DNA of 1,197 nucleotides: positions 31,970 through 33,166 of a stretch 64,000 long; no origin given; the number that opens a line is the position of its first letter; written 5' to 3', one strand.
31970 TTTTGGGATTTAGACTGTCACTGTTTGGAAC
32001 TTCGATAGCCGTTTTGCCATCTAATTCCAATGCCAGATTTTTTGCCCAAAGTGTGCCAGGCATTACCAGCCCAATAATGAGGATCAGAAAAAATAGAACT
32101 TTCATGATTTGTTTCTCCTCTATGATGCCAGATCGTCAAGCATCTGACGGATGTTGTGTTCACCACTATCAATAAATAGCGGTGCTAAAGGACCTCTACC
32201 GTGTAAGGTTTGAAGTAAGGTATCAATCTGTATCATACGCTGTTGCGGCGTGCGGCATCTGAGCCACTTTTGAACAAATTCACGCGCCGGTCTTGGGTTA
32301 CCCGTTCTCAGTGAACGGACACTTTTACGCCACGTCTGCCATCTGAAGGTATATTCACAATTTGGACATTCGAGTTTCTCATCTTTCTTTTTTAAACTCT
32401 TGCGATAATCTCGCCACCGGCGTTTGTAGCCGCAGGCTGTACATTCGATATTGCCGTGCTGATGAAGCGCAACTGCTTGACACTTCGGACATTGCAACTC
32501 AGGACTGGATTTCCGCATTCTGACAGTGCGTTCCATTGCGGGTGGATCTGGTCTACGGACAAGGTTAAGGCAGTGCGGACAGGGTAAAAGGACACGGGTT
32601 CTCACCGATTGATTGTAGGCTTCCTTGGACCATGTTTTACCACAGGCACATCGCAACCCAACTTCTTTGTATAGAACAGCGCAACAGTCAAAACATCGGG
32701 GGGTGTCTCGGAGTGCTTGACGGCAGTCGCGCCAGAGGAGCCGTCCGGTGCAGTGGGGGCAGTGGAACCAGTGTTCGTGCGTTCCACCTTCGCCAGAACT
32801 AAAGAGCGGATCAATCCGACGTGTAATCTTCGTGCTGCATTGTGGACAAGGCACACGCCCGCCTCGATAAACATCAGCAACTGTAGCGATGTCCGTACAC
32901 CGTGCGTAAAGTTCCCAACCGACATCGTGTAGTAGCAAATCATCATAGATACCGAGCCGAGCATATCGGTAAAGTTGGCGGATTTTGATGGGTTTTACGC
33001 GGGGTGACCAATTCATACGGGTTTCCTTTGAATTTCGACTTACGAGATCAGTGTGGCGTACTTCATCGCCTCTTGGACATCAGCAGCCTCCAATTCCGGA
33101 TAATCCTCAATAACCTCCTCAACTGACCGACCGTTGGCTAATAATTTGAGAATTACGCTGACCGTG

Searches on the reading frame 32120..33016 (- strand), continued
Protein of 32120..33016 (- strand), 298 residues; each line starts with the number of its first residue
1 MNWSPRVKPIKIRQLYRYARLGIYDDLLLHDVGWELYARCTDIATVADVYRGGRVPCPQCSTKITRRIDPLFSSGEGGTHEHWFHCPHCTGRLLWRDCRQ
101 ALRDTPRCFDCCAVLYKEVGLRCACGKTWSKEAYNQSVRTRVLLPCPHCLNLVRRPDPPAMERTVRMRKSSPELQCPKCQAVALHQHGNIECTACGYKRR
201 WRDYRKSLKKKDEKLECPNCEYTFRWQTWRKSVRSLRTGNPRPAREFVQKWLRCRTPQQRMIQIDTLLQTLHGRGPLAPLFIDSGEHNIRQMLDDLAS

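Call 25: search_protein_families(library=pfam, proteins=[P0163, P0164, P0169, P0177, P0183, P0205, P0268, P0219, P0232, P0245], max_evalue=0.01)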
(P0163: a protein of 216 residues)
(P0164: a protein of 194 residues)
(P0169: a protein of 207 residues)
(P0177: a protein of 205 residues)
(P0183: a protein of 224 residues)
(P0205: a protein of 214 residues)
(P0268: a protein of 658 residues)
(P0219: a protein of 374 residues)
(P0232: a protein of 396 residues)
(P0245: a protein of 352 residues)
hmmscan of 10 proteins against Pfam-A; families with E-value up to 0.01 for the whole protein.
P0163 (216 aa): 0 families

P0164 (194 aa): 0 families

P0169 (207 aa): 0 families

P0177 (205 aa): 1 family
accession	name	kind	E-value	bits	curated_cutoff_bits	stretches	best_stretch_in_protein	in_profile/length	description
PF24458.1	DUF7573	-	0.0093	16.3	30.2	0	56-83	9-36/39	Domain of unknown function (DUF7573)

P0183 (224 aa): 0 families

P0205 (214 aa): 0 families

P0268 (658 aa): 8 families
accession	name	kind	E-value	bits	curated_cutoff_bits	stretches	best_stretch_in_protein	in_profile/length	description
PF00583.31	Acetyltransf_1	-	1.6e-15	57.9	20.7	1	245-347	16-116/116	Acetyltransferase (GNAT) family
PF13508.13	Acetyltransf_7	-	1.9e-11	44.6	27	1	264-348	6-83/84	Acetyltransferase (GNAT) domain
PF13673.13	Acetyltransf_10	-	2.9e-08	34.2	23.6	1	247-349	19-109/128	Acetyltransferase (GNAT) domain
PF08445.16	FR47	-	6.5e-06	26.5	22.1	1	288-350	19-80/86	FR47-like protein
PF18765.7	Polbeta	-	0.00024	21.6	26.9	1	399-431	12-43/93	Polymerase beta, Nucleotidyltransferase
PF01909.29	NTP_transf_2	-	0.00098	19.9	21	1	400-447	14-61/93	Nucleotidyltransferase domain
PF13228.11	DUF4037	-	0.00099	20.2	22.1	1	517-601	14-99/101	Domain of unknown function (DUF4037)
PF13420.13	Acetyltransf_4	-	0.003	18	24.3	1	246-349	33-136/155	Acetyltransferase (GNAT) domain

P0219 (374 aa): 1 family
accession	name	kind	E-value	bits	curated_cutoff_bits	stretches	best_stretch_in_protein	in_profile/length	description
PF02272.25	DHHA1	-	7.5e-06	26.8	25.9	1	277-368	13-99/102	DHHA1 domain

P0232 (396 aa): 4 families
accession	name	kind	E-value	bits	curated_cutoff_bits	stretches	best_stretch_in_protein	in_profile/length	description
PF00583.31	Acetyltransf_1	-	1.4e-14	54.8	20.7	1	270-358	31-116/116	Acetyltransferase (GNAT) family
PF08445.16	FR47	-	6e-10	39.4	22.1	1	299-362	20-81/86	FR47-like protein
PF13508.13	Acetyltransf_7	-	1.2e-08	35.6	27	1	278-359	7-83/84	Acetyltransferase (GNAT) domain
PF13673.13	Acetyltransf_10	-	7e-08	32.9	23.6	1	300-366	52-115/128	Acetyltransferase (GNAT) domain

P0245 (352 aa): 1 family
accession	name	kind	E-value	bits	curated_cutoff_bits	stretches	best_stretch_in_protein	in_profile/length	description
PF01986.22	DUF123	-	1.5e-24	86.7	25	1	29-119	2-94/95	Domain of unknown function DUF123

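Call 40: find_homologous_proteins(query=P0177)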
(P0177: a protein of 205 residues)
Query P0177 (205 aa): 168 proteins with E <= 0.001 among 353 candidates; the best 120 are listed.
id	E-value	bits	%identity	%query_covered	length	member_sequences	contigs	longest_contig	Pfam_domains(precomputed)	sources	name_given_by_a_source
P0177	2.0e-138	477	100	100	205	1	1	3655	-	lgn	-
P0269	2.2e-101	356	80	94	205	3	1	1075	-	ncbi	-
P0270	4.3e-99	348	79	94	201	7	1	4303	-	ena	-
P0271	1.3e-98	347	80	92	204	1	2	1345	-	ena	-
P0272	2.6e-98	346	79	93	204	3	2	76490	-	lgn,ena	-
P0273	4.1e-98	345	76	96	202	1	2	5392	-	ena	-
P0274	7.5e-98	344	80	93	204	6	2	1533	-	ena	-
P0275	6.6e-97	341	77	92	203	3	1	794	-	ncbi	-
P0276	4.4e-87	309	72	91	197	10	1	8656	-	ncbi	-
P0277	2.4e-82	294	70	91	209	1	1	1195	-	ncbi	-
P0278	8.7e-77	275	67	90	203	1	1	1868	PF24458.2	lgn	-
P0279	3.5e-76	274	63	94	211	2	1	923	-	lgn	-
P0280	3.5e-76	274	66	92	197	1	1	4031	-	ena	-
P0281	8.6e-76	272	66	90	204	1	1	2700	-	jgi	jgi:hypothetical protein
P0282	3.0e-75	270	67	94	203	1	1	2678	-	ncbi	-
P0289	2.2e-73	264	62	92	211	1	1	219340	-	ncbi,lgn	-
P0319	4.6e-66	240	59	91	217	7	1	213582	-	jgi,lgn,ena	-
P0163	3.5e-63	231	57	98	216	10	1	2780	-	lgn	-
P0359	3.0e-62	228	59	90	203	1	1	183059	-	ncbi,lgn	ncbi:MAG: hypothetical protein WEB04_01365 [Dehalococcoidia bacterium]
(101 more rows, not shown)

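Call 41: find_encoding_contigs(protein=P0289, flank=4000, max_places=2)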
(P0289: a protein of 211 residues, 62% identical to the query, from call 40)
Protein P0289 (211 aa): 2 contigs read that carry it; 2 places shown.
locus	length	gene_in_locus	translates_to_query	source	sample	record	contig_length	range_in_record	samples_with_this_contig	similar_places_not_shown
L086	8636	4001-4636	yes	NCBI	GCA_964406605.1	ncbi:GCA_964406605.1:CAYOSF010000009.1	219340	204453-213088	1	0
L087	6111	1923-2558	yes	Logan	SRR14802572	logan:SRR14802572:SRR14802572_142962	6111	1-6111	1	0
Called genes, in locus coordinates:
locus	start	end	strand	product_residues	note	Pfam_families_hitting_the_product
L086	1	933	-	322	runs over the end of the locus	PF01063:Aminotran_4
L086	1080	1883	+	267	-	PF00378:ECH_1, PF16113:ECH_2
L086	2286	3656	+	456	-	PF01546:Peptidase_M20, PF07687:M20_dimer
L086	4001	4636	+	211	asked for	-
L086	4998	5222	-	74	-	-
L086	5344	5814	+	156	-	PF22091:DUF6941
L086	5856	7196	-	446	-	PF00012:HSP70, PF06723:MreB_Mbl (weak), PF00012:HSP70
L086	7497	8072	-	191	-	-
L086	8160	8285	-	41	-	-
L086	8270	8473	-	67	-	-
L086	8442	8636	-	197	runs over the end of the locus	-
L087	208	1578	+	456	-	PF01546:Peptidase_M20, PF07687:M20_dimer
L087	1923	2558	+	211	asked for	-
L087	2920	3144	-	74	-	-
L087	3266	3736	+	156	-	PF22091:DUF6941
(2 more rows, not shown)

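Call 42: find_encoding_contigs(protein=P0359, flank=4000, max_places=2)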
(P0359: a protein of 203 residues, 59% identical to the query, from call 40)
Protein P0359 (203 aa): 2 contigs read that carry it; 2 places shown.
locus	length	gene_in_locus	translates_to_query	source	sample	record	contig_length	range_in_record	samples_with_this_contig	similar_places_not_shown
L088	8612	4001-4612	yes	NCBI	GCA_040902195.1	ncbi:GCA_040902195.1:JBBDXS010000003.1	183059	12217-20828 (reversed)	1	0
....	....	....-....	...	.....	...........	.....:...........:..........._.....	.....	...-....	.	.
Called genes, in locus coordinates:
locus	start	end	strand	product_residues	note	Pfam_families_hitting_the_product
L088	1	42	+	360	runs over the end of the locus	PF00296:Bac_luciferase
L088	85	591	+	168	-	PF02525:Flavodoxin_2 (faint), PF03358:FMN_red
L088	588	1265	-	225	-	-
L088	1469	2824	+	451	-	PF01546:Peptidase_M20, PF07687:M20_dimer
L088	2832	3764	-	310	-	PF18863:AbiJ_NTD4, PF14355:Abi_C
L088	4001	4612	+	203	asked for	-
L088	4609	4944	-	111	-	PF01850:PIN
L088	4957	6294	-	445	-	PF00012:HSP70, PF06723:MreB_Mbl (faint), PF00012:HSP70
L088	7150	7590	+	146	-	PF04343:DUF488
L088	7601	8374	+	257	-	-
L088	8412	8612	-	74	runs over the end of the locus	-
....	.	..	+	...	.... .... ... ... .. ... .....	?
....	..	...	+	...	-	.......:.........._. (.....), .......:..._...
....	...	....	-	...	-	-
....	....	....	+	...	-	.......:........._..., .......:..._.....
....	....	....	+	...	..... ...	-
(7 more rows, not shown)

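Call 43: find_encoding_contigs(protein=P0319, flank=4000, max_places=2)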
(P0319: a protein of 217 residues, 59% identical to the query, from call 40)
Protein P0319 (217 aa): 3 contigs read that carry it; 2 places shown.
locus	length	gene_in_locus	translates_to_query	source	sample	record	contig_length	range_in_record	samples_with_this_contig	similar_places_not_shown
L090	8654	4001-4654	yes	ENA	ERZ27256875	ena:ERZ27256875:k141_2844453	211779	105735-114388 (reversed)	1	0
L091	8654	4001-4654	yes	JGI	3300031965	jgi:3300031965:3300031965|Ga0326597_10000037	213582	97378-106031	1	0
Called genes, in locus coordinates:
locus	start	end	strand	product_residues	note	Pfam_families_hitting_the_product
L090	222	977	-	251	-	PF01996:F420_ligase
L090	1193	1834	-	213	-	PF03807:F420_oxidored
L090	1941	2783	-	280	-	PF01135:PCMT (weak), PF13489:Methyltransf_23, PF01209:Ubie_methyltran, PF13847:Methyltransf_31, PF08241:Methyltransf_11, PF08242:Methyltransf_12, PF13649:Methyltransf_25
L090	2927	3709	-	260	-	PF00106:adh_short, PF08659:KR, PF23441:SDR (faint), PF13561:adh_short_C2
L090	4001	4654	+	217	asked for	-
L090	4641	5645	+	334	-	PF01636:APH, PF03881:Fructosamin_kin (weak)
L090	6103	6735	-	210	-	-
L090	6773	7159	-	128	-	-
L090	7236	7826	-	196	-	PF01066:CDP-OH_P_transf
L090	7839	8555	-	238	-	PF00483:NTP_transferase, PF01128:IspD (weak), PF12804:NTP_transf_3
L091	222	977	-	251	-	PF01996:F420_ligase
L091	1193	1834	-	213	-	PF03807:F420_oxidored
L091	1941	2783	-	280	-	PF01135:PCMT (weak), PF13489:Methyltransf_23, PF01209:Ubie_methyltran, PF13847:Methyltransf_31, PF08241:Methyltransf_11, PF08242:Methyltransf_12, PF13649:Methyltransf_25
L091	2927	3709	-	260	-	PF00106:adh_short, PF08659:KR, PF23441:SDR (faint), PF13561:adh_short_C2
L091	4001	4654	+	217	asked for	-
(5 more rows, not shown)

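Call 45: search_protein_families(library=padloc, proteins=[window:32120-33016:-], max_evalue=0.01)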
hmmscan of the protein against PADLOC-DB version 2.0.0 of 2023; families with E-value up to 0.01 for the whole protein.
window:32120-33016:- (298 aa): 0 families

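Call 46: search_solved_structures(query=A1, max_evalue=1)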
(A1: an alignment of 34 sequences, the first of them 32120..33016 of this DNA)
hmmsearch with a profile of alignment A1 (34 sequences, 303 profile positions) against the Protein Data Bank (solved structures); distinct sequences matched with E-value up to 1: 15.
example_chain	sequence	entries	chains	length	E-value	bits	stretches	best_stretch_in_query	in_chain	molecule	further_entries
2ctd_A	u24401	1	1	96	0.00039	22.8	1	49-93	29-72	Zinc finger protein 512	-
2gqj_A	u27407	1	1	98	0.014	17.7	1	134-191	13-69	Zinc finger protein KIAA1196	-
2jne_A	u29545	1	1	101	0.038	16.3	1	166-200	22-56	Hypothetical protein yfgJ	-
8hil_L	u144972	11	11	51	0.072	15.3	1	170-210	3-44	DNA-directed RNA polymerases II, IV and V subunit 12 | DNA-directed RNA polymerase II, IV and V subunit 12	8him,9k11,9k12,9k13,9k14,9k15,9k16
28jc_L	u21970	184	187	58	0.08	15.2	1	167-211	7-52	DNA-directed RNA polymerases I, II, and III subunit RPABC4 | RNA polymerase II subunit K | DNA-directed RNA polymerase II subunit RPB12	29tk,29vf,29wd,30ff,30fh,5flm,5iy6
2dar_A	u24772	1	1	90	0.11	14.7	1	148-199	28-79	PDZ and LIM domain protein 5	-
1i3q_L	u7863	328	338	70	0.12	14.6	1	164-210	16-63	DNA-DIRECTED RNA POLYMERASE II 7.7KD POLYPEPTIDE | DNA-directed RNA polymerase II, chain RPB12 | DNA-directed RNA polymerases I, II, and III 7.7 kDa polypeptide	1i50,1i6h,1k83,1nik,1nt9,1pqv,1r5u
7eu0_L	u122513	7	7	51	0.14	14.4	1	174-210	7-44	DNA-directed RNA polymerases II, IV and V subunit 12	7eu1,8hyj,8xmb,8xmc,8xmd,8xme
8bws_L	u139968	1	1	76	0.15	14.3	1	164-210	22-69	DNA-directed RNA polymerases I, II, and III subunit RPABC4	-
1gyo_A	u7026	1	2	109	0.16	14.2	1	151-229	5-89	CYTOCHROME C3, A DIMERIC CLASS III C-TYPE CYTOCHROME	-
9mu7_L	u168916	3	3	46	0.25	13.5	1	175-211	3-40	DNA-directed RNA polymerase II subunit RPB12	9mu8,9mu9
9eh1_L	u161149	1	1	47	0.26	13.5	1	177-211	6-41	RNA polymerase II subunit K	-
8ymz_E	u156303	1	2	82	0.33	13.2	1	57-98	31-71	Zinc finger and BTB domain-containing protein 43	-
2csh_A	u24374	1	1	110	0.41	12.9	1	57-99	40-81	Zinc finger protein 297B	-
2d9h_A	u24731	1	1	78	0.67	12.2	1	126-168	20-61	Zinc finger protein 692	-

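Call 56: fold_search(model_id=the predicted structure, library=pdb)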
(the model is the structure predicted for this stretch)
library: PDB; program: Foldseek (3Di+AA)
matches with E <= 10: 156; with E <= 0.001: 0
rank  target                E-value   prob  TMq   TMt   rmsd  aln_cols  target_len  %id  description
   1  8ssq_A                3.4e-02  0.12  0.10  0.11  23.8       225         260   16  ZnFs 3-11 of CCCTC-binding factor (CTCF) Complexed with 35mer DNA 35-4 (released 2023-08-02)
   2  5g5l_I                4.0e-02  0.72  0.09  0.24  21.8       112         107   19  RNA polymerase I-Rrn3 complex at 4.8 A resolution (released 2016-07-27)
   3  5und_A                1.1e-01  0.08  0.10  0.14  22.5       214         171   12  Crystal Structure of CTCF(ZnF 4-10) With 28-mer DNA (released 2017-05-24)
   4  7w1m_H                1.4e-01  0.06  0.10  0.09  30.3       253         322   18  Cryo-EM structure of human cohesin-CTCF-DNA complex (released 2023-05-31)
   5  7ui9_I                1.6e-01  0.06  0.07  0.13  19.9       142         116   17  Core Mediator-PICearly (Copy A) (released 2023-02-15)
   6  6upx_I                2.3e-01  0.05  0.07  0.13  18.8       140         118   16  RNA polymerase II elongation complex with 5-guanidinohydantoin lesion in state 1 (released 2020-06-10)
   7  7oqy_Y                2.5e-01  0.16  0.08  0.24  22.4       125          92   17  Cryo-EM structure of the cellular negative regulator TFS4 bound to the archaeal RNA polymerase (released 2021-08-25)
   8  3cqz_I                3.1e-01  0.04  0.07  0.13  18.6       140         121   16  Crystal structure of 10 subunit RNA polymerase II in complex with the inhibitor alpha-amanitin (released 2008-07-22)
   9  7obb_I                3.5e-01  0.60  0.10  0.26  22.2        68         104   19  Cryo-EM structure of human RNA Polymerase I Open Complex (released 2021-12-08)
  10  5yef_A                3.5e-01  0.09  0.07  0.11  15.7        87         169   22  Crystal structure of CTCF ZFs2-8-Hs5-1aE (released 2017-11-29)
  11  5k5i_A                3.5e-01  0.08  0.08  0.16  15.4        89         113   19  Homo sapiens CCCTC-binding factor (CTCF) ZnF5-8 and DNA complex structure in space group P65 (released 2017-05-24)
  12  7yui_B                3.9e-01  0.05  0.08  0.10  25.5       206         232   16  Crystal structure of HOIL-1L(195-423) in complex with the linear tetra-ubiquitin (released 2023-08-30)
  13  5wjq_D                4.6e-01  0.04  0.10  0.10  20.7       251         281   13  mouseZFP568-ZnF2-11 in complex with DNA (released 2018-03-07)
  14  7oba_I                5.2e-01  0.51  0.10  0.26  20.8        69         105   19  Cryo-EM structure of human RNA Polymerase I in complex with RRN3 (released 2021-12-08)
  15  6t8h_B                5.2e-01  0.12  0.08  0.03  14.4        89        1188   18  Cryo-EM structure of the DNA-bound PolD-PCNA processive complex from P. abyssi (released 2020-03-04)
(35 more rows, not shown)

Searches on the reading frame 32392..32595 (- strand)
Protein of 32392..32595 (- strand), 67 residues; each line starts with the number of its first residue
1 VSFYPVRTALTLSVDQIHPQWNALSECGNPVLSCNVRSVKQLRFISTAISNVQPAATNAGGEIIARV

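Call 58: search_protein_families(library=pfam, proteins=[window:32392-32595:-], max_evalue=0.1)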
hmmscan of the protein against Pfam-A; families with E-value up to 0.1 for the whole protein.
window:32392-32595:- (67 aa): 0 families
